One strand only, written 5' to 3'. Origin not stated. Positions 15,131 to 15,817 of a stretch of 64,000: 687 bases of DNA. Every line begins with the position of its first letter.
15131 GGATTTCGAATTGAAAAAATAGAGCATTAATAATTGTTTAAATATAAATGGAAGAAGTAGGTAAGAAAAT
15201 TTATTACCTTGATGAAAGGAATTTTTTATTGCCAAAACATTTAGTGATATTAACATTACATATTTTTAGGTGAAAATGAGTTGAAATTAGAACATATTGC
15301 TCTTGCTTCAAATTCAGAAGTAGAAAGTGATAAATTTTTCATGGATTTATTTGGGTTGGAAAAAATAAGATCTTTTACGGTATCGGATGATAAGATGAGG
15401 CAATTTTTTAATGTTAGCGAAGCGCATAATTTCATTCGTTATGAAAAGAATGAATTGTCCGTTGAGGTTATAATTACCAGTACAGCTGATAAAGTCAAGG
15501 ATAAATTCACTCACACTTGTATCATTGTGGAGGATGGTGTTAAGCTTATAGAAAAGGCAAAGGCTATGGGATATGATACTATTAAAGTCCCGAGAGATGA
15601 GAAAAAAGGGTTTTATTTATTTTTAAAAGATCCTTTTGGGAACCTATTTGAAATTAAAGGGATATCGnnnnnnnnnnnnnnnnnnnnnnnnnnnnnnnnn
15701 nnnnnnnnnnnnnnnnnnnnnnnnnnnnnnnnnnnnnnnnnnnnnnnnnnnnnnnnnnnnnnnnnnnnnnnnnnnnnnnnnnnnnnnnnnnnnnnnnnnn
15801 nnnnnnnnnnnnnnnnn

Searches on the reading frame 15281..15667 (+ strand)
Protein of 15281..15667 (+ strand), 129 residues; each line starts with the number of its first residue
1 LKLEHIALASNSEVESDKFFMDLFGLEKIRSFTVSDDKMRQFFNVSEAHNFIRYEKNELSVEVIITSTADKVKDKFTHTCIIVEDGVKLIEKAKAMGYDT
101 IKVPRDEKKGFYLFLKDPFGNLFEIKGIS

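Call 19: search_protein_families(library=pfam, proteins=[window:15281-15667:+], max_evalue=0.001)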
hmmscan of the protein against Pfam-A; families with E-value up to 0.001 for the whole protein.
window:15281-15667:+ (129 aa): 2 families
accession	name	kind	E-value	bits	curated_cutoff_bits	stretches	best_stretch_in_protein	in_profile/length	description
PF00903.31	Glyoxalase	-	1e-07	32.8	20.6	1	2-125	1-121/121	Glyoxalase/Bleomycin resistance protein/Dioxygenase superfamily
PF13669.12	Glyoxalase_4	-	3.8e-07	30.8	27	1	5-110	2-104/109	Glyoxalase/Bleomycin resistance protein/Dioxygenase superfamily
